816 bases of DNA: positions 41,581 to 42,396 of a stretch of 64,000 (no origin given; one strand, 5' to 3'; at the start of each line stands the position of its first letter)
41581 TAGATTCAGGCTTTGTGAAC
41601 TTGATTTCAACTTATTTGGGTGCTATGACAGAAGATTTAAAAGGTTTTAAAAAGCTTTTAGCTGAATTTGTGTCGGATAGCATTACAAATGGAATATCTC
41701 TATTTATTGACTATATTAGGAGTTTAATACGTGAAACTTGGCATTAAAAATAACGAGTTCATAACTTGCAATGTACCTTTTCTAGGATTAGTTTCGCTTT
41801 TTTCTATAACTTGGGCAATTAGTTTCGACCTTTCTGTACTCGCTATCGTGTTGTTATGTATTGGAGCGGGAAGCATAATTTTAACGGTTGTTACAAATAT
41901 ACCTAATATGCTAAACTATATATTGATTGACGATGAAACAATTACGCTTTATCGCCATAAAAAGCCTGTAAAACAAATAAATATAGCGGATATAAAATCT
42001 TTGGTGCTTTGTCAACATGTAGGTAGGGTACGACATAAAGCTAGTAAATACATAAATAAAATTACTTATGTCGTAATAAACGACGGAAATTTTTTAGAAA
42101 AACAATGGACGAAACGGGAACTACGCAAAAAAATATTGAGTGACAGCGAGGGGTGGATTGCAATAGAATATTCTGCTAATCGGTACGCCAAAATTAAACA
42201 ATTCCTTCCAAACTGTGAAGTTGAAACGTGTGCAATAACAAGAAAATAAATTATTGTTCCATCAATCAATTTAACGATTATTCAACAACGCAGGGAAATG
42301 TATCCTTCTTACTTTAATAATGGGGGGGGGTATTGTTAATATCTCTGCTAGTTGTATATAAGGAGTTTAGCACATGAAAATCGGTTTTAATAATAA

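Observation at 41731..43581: Three tandem paralogous 2-TM immunity-like genes, each preceded by a relic of the toxin 3' end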

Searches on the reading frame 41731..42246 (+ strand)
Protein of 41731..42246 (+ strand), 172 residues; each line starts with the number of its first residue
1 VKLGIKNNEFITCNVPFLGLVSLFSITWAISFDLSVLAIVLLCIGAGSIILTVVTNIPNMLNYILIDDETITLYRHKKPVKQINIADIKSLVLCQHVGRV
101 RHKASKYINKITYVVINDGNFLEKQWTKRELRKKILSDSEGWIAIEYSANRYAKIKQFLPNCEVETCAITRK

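Call 5: search_protein_families(library=pfam, proteins=[window:41731-42246:+], max_evalue=1)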
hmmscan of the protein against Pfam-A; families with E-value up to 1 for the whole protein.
window:41731-42246:+ (172 aa): 0 families

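Call 6: find_homologous_proteins(query=A1, max_evalue=0.001)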
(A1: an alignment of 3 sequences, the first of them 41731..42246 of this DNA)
Query A1 (3 sequences) (172 aa, profile of the alignment): 17 proteins with E <= 0.001 among 2445 candidates.
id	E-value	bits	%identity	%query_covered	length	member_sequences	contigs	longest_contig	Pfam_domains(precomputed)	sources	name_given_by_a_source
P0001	3.8e-92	325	53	100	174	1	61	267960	-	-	-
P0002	3.7e-89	315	99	100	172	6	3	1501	-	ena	-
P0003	3.2e-87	309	51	98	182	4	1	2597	-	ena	-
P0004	2.8e-80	286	74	100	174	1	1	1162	-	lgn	-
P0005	4.5e-78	279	53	98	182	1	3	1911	-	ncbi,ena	-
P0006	1.3e-69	251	59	100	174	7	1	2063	-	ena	-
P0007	1.7e-65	238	63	100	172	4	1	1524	-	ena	-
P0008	1.4e-64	235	59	100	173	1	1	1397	-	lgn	-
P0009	1.6e-61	225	49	98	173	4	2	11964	-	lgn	-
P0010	6.4e-60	220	51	100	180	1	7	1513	-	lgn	-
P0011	2.0e-59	218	52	100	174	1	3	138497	-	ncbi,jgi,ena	-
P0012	3.1e-56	208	53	100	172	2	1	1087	-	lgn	-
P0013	3.5e-53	198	57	79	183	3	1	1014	-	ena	-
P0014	4.3e-52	194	61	79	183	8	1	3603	-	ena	-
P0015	2.3e-49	185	53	79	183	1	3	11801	-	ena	-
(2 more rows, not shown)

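Call 8: find_encoding_contigs(protein=P0011, flank=10000, max_places=4)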
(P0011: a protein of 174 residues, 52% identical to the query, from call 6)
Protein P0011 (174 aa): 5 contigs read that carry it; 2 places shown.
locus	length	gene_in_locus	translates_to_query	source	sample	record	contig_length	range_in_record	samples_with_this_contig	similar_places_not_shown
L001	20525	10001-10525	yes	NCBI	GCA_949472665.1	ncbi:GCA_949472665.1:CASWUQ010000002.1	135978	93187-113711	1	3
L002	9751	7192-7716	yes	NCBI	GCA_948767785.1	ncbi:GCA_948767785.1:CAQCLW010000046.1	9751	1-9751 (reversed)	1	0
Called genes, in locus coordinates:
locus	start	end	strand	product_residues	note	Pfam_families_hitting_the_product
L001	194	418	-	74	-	PF02604:PhdYeFM_antitox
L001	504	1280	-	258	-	PF00106:adh_short, PF08659:KR (weak), PF13561:adh_short_C2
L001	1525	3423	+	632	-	PF00005:ABC_tran, PF02463:SMC_N (weak), PF17912:OB_MalK, PF08402:TOBE_2 (faint)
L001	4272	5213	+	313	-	-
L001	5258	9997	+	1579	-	PF05593:RHS_repeat (faint)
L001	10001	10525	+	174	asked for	-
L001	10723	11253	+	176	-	-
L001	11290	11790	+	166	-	-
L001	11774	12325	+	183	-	-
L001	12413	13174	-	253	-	PF02673:BacA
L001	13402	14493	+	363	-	PF01926:MMR_HSR1, PF02421:FeoB_N, PF06071:YchF-GTPase_C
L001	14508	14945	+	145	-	PF00583:Acetyltransf_1, PF13508:Acetyltransf_7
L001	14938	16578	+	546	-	PF13347:MFS_2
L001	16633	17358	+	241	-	PF00753:Lactamase_B, PF12706:Lactamase_B_2, PF16661:Lactamase_B_6 (weak), PF23023:Anti-Pycsar_Apyc1 (weak)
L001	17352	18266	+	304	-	PF02517:Rce1-like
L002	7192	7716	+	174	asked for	-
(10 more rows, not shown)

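Call 9: find_encoding_contigs(protein=P0009, flank=10000, max_places=3)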
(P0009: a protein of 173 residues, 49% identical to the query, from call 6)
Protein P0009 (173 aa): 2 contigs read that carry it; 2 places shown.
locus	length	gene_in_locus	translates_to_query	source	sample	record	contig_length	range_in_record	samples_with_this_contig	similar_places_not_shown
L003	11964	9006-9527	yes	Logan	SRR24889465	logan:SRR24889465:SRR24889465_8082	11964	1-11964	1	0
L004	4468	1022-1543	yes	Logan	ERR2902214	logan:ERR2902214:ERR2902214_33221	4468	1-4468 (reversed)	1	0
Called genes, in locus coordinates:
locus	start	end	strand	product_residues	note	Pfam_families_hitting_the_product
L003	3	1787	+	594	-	?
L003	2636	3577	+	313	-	-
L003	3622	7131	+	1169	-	PF05593:RHS_repeat (faint)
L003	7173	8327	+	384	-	-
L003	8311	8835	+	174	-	-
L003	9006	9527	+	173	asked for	-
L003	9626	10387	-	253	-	PF02673:BacA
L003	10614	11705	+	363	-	PF01926:MMR_HSR1, PF02421:FeoB_N, PF06071:YchF-GTPase_C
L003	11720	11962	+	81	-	?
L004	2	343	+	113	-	?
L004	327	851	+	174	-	-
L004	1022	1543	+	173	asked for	-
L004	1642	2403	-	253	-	PF02673:BacA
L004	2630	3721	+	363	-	PF01926:MMR_HSR1, PF02421:FeoB_N, PF06071:YchF-GTPase_C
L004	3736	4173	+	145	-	PF00583:Acetyltransf_1, PF13508:Acetyltransf_7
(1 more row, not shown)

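Call 10: find_encoding_contigs(protein=P0015, flank=10000, max_places=3)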
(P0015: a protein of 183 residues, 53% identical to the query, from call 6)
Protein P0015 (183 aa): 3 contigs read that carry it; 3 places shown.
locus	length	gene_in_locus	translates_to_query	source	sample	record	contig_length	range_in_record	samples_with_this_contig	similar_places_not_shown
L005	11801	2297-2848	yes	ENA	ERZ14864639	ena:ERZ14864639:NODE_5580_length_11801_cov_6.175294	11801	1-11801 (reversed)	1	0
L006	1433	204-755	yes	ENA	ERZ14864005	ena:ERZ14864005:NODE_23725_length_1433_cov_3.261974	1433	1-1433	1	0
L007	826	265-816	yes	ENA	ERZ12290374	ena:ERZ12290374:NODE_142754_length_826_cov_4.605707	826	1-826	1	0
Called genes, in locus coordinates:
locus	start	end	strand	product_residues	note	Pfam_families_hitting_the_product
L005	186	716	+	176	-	-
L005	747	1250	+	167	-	-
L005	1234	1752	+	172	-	-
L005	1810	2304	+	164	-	-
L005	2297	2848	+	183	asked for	-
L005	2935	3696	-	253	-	PF02673:BacA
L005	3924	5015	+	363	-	PF01926:MMR_HSR1, PF02421:FeoB_N, PF06071:YchF-GTPase_C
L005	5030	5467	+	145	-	PF00583:Acetyltransf_1, PF13508:Acetyltransf_7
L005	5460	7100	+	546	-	PF13347:MFS_2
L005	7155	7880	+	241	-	PF00753:Lactamase_B, PF12706:Lactamase_B_2, PF16661:Lactamase_B_6 (faint), PF23023:Anti-Pycsar_Apyc1 (weak)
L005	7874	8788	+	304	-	PF02517:Rce1-like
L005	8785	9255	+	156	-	PF02590:SPOUT_MTase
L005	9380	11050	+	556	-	PF10142:PhoPQ_related (weak)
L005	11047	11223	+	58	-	PF06107:DUF951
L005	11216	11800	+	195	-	?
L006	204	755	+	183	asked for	-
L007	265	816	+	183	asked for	-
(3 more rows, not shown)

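Call 15: find_related_loci(query=A1, collection=genome_contigs, flank=10000)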
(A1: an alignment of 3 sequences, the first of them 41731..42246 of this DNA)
Query A1 (172 aa) in genome_contigs; peptide patterns used: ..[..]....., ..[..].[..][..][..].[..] (x = any residue, [..] = any of these).
41 stretches matched a pattern, but none encodes a relative of the query by tblastn (E <= 1e-3).

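Call 26: predict_structure(alignment_id=A3)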
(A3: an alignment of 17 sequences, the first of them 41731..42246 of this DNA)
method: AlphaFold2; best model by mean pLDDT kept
length: 172 residues; sequences in the alignment: 17
mean_pLDDT: 75.6   pTM: 0.58
mean pLDDT of the five models: 75.6, 75.4, 74.3, 73.9, 70.6
residues with pLDDT >= 90: 0; 70-90: 126; 50-70: 44; < 50: 2
segments of 3 or more residues with pLDDT < 50: none
pLDDT, mean of each block of 10 residues (from residue 1): 55 70 85 85 82 63 75 77 84 76 62 82 79 70 79 82 83 58
secondary structure, 60 per line:
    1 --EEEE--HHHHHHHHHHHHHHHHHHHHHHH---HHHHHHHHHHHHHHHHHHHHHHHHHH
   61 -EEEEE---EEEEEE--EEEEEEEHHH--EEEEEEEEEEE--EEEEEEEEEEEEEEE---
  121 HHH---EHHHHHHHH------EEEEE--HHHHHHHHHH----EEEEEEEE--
elements in order: E3-6 H9-31 H35-60 E62-66 E70-75 E78-84 E90-100 E103-117 H128-135 E142-146 H149-158 E163-170
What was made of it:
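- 41731..42249 (+): Immunity paralog 1 (172 aa, GTG start), presumed cognate of the resident toxin. It overlaps the RHS stop by 17 nt. AF2 pLDDT is 75.6, with helices 9-31 and 35-60 followed by a beta-rich domain (call 26).
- On Pore-forming Rhs toxin with membrane immunity (Tse5/Tsi5 type): AF2 helices 9-31 and 35-60, with block-mean pLDDT from 63 to 85 across them (call 26).
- On bPH (bacterial PH; YdbS/YdbT-like) proteins: Model pLDDT is 75.6 (call 26).
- Closest known: bPH. Different: The predicted order of secondary-structure elements (five strands, helix, strand, helix, strand) is not the canonical seven strands plus a C-terminal helix (call 26).
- A predicted 2-TM hairpin plus a beta-rich domain (call 26).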

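Call 27: find_related_loci(query=A3, collection=metagenome_contigs, flank=8000)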
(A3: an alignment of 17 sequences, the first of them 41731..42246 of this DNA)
Query A3 (172 aa) in metagenome_contigs; peptide patterns used: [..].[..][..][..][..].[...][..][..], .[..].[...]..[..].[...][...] (x = any residue, [..] = any of these).
146 stretches matched a pattern, but none encodes a relative of the query by tblastn (E <= 1e-3).

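Call 29: search_protein_representatives(alignment_id=A3)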
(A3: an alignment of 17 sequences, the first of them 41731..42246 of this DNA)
Query: 17 sequences, 174 profile positions. Proteins with E-value up to 0.001 (for the whole library): 11; up to 1e-10: 4; up to 1e-30: 2. The best 11 are listed.
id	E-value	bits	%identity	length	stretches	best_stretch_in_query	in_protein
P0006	5.5e-80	283.3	-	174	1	1-174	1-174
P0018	3.4e-35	137.5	-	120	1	1-120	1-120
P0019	1.2e-18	83.6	-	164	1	1-168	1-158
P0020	2.3e-17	79.4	-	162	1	1-165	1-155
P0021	2.2e-09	53.4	-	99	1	67-168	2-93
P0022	1.3e-07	47.7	-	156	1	16-164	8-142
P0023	5.1e-07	45.7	-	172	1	7-168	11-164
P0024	1.4e-06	44.3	-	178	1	14-168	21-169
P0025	3.8e-06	42.9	-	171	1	13-168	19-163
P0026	7.6e-05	38.7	-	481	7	138-169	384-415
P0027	1.5e-04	37.7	-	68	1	118-165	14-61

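Call 31: fold_search(model_id=the predicted structure, library=pdb)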
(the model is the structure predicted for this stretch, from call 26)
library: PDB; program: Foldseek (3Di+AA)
matches with E <= 10: 200; with E <= 0.001: 0
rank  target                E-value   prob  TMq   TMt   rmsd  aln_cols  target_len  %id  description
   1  4r8g_E                2.6e-02  0.99  0.33  0.19   5.4       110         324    7  Crystal Structure of Myosin-1c tail in complex with Calmodulin (released 2014-12-03)
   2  1mk9_B                4.8e-02  0.97  0.31  0.29   4.2       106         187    8  CRYSTAL STRUCTURE OF AN INTEGRIN BETA3-TALIN CHIMERA (released 2003-01-28)
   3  8yjm_A                8.8e-02  0.91  0.32  0.19   6.5       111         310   10  Structure of human SPT16 MD-CTD and MCM2 HBD chaperoning a histone H3-H4 tetramer and a single chain H2B-H2A chimera (released 2024-03-20)
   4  6zyx_Y                9.9e-02  0.72  0.30  0.06   5.9       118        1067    8  Outer Dynein Arm-Shulin complex - Shulin region from Tetrahymena thermophila (released 2021-01-20)
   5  6zyw_Y                9.9e-02  0.72  0.30  0.06   5.9       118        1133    8  Outer Dynein Arm-Shulin complex - overall structure (Tetrahymena thermophila) (released 2021-01-20)
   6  5umu_A                1.5e-01  0.80  0.30  0.22   6.6       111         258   11  Crystal structure of the middle double PH domain of human FACT complex subunit SPT16 (released 2018-01-31)
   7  7xti_j                1.9e-01  0.25  0.25  0.10  12.5       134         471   16  RNA polymerase II elongation complex transcribing a nucleosome (EC58hex) (released 2022-10-12)
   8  9wmw_j                1.9e-01  0.25  0.25  0.10  12.5       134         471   16  Co-transcriptional histone H3K36 methylation complex containing RNA polymerase II elongation complex, Set2, and the up (released 2025-12-24)
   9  4khb_F                2.2e-01  0.75  0.30  0.30   7.0       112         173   10  Structure of the Spt16D Pob3N heterodimer (released 2013-05-29)
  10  4z2m_B                2.2e-01  0.75  0.31  0.21   6.8       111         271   10  Crystal structure of human SPT16 Mid-AID/H3-H4 tetramer FACT Histone complex (released 2016-03-09)
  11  9zxm                  2.3e-01  0.25  0.14  0.04  10.5        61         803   21  DDB1 delta with compound 6 (released 2026-04-08)
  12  7xt7_j                2.6e-01  0.20  0.25  0.11  10.6       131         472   15  RNA polymerase II elongation complex transcribing a nucleosome (EC49B) (released 2022-10-12)
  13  7xti_k                2.8e-01  0.75  0.32  0.14   6.9       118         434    8  RNA polymerase II elongation complex transcribing a nucleosome (EC58hex) (released 2022-10-12)
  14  7nky_O                2.8e-01  0.66  0.29  0.13   7.0       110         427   13  RNA Polymerase II-Spt4/5-nucleosome-FACT structure (released 2021-07-07)
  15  4z2n                  3.3e-01  0.69  0.32  0.22   6.4       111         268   10  Crystal structure of human FACT SPT16 middle domain (released 2016-03-09)
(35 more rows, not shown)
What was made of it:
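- On bPH (bacterial PH; YdbS/YdbT-like) proteins: The best E-value is 0.026 and TM-scores are about 0.3 when normalised to the full-length query (call 31).
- Closest known: bPH. Same: The best Foldseek hits of the model are all PH-superfold domains (call 31).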

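Call 32: find_encoding_contigs(protein=P0019, flank=8000, max_places=4)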
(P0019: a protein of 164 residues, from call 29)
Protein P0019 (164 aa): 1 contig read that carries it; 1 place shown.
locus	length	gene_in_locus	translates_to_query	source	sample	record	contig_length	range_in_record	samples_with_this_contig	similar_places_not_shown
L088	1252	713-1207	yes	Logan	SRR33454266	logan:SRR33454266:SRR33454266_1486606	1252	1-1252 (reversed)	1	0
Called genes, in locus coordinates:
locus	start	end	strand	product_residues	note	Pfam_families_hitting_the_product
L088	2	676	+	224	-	?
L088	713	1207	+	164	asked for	-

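Call 33: search_solved_structures(query=A3, max_evalue=10)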
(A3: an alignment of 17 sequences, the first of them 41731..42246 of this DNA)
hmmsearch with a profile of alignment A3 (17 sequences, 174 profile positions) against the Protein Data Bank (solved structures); distinct sequences matched with E-value up to 10: 0.
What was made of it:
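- Tried and rejected: The immunity profile finds nothing at E<=10 (call 33).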

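Call 35: find_encoding_contigs(protein=P0023, flank=8000, max_places=4)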
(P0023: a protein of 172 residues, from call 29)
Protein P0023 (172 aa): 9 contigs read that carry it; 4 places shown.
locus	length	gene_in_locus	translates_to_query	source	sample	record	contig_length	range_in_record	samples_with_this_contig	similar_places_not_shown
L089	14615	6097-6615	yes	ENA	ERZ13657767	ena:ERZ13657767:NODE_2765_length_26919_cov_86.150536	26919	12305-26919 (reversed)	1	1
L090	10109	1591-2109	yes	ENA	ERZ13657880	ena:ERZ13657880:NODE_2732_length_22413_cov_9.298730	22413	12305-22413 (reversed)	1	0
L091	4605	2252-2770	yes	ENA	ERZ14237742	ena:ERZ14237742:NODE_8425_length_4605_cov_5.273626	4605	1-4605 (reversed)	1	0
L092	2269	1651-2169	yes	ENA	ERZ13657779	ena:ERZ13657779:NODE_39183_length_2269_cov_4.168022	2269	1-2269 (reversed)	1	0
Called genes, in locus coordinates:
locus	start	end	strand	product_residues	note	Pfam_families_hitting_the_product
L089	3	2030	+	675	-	?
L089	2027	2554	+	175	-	-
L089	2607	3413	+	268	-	-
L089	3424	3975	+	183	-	-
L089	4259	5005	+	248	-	PF14021:TNT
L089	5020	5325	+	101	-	-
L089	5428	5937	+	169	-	-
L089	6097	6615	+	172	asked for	-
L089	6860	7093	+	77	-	-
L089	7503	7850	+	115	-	-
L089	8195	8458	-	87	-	PF01381:HTH_3 (weak)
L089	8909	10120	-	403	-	PF03706:LPG_synthase_TM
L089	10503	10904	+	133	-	PF00011:HSP20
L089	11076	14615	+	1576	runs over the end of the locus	PF00873:ACR_tran, PF03176:MMPL (weak), PF00873:ACR_tran, PF03176:MMPL, PF02355:SecD_SecF_C (weak)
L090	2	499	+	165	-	?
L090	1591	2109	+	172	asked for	-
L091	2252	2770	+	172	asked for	-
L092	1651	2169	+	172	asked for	-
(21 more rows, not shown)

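Call 36: find_encoding_contigs(protein=P0024, flank=8000, max_places=4)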
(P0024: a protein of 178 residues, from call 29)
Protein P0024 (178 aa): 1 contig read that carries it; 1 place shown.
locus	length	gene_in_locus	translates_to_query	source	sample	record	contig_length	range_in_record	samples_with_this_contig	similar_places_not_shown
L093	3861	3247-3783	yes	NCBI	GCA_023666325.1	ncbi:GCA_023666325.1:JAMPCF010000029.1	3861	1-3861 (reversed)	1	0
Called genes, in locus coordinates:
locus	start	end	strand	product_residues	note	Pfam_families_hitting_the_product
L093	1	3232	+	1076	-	PF05593:RHS_repeat (faint), PF25023:TEN_YD-shell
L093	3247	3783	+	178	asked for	-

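Call 39: search_protein_families(library=ncbifam, proteins=[window:41731-42246:+], max_evalue=1)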
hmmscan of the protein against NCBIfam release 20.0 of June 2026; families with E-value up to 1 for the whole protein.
window:41731-42246:+ (172 aa): 2 families
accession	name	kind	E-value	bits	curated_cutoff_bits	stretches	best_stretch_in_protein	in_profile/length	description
NF041635.1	STM3941_fam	subfamily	0.029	14.3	40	1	35-91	38-90/157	STM3941 family protein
NF047999.1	Erum7620_fam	equivalog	0.063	13.8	90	1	22-74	27-77/113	Erum7620/ECH_0207 family putative T1SS effector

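Call 61: find_encoding_contigs(protein=P0005, flank=3000, max_places=3)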
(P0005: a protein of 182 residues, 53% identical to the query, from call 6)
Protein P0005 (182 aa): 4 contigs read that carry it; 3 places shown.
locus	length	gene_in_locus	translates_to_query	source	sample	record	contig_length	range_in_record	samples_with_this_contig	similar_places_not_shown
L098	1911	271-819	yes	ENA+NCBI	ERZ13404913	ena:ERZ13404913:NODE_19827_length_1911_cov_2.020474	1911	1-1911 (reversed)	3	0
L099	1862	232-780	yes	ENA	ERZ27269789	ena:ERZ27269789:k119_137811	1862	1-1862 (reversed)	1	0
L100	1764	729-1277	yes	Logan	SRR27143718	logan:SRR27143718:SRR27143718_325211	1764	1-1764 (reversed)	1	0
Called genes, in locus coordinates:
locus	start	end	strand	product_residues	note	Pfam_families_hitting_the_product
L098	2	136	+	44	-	?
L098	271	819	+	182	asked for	-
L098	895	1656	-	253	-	PF02673:BacA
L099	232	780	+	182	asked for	-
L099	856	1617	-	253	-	PF02673:BacA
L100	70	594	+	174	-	-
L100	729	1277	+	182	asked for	-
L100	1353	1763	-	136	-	?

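Call 70: search_protein_families(library=pfam, alignment_id=A6, max_evalue=1)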
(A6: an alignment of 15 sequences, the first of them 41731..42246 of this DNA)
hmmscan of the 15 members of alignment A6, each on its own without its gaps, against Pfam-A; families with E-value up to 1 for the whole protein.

A. member 1, window:41731-42246:+ (172 aa): 0 families

B. families by the number of members that match (of 15 scanned): 34 families (the first 25 are shown)
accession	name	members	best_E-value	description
PF13903.11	Claudin_2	2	0.0024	PMP-22/EMP/MP20/Claudin tight junction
PF22610.1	CovS-like_HAMP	2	0.018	Histidine kinase, HAMP domain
PF13273.12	DUF4064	2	0.097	Protein of unknown function (DUF4064)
PF24961.1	NfeD_membrane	1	0.0038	NfeD integral membrane domain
PF14093.11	DUF4271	1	0.0044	Domain of unknown function (DUF4271)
PF04103.21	CD20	1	0.0066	CD20-like family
PF16504.10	SP24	1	0.0075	Putative virion membrane protein of plant and insect virus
PF11317.13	DUF3119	1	0.01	Protein of unknown function (DUF3119)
PF22355.1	tRNA_int_end_N3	1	0.022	tRNA-splicing endonuclease subunit NEQ261 N-terminal domain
PF22569.1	DCD_C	1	0.035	2'-deoxycytidine 5'-triphosphate deaminase (DCD), C-terminal domain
PF04246.17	RseC_MucC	1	0.038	Positive regulator of sigma(E), RseC/MucC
PF00956.23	NAP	1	0.039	Nucleosome assembly protein (NAP)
PF13515.12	FUSC_2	1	0.046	Fusaric acid resistance protein-like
PF09772.14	Tmem26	1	0.049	Transmembrane protein 26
PF04144.18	SCAMP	1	0.053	SCAMP family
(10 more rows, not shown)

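Call 80: search_protein_families(library=phrogs, proteins=[window:41731-42246:+], max_evalue=0.01)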
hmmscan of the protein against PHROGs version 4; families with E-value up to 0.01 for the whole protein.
window:41731-42246:+ (172 aa): 0 families

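Call 81: search_protein_families(library=padloc, proteins=[window:41731-42246:+], max_evalue=0.1)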
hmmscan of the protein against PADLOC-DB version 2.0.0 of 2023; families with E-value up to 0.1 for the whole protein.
window:41731-42246:+ (172 aa): 0 families

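Call 86: find_related_loci(query=A6, collection=viral_contigs, flank=5000)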
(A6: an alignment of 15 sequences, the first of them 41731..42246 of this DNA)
Query A6 (172 aa) in viral_contigs; peptide patterns used: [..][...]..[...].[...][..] (x = any residue, [..] = any of these).
27 stretches matched a pattern, but none encodes a relative of the query by tblastn (E <= 1e-3).
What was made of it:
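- No homologue was found in viral contigs (call 86).
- Tried and rejected: Pattern-based scans of one-genome-per-species contigs, JGI metagenome contigs and viral contigs with the immunity profile found no relative (calls 15, 27, 86).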

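Call 89: list_cluster_members(proteins=[P0011, P0005, P0034, P0024])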
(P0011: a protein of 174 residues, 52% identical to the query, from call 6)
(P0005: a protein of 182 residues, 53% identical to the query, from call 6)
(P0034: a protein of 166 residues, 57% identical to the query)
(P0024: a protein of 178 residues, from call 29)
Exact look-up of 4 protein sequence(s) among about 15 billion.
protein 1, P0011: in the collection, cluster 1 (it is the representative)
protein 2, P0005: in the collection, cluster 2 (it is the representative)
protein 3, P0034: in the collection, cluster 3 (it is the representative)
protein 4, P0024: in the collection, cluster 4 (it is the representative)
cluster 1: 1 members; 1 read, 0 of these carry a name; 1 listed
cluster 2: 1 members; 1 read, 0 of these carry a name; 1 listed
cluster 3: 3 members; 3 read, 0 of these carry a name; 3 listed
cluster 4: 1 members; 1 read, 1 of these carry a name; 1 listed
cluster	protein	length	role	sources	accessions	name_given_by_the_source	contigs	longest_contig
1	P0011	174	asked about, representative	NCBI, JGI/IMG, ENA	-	-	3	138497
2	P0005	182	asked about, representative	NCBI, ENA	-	-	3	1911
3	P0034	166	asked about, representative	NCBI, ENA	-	-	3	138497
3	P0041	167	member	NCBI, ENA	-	-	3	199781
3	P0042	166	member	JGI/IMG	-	-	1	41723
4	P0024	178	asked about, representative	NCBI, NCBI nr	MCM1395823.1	MAG: hypothetical protein NC132_06955 [Corallococcus sp.] | hypothetical protein [Corallococcus sp.]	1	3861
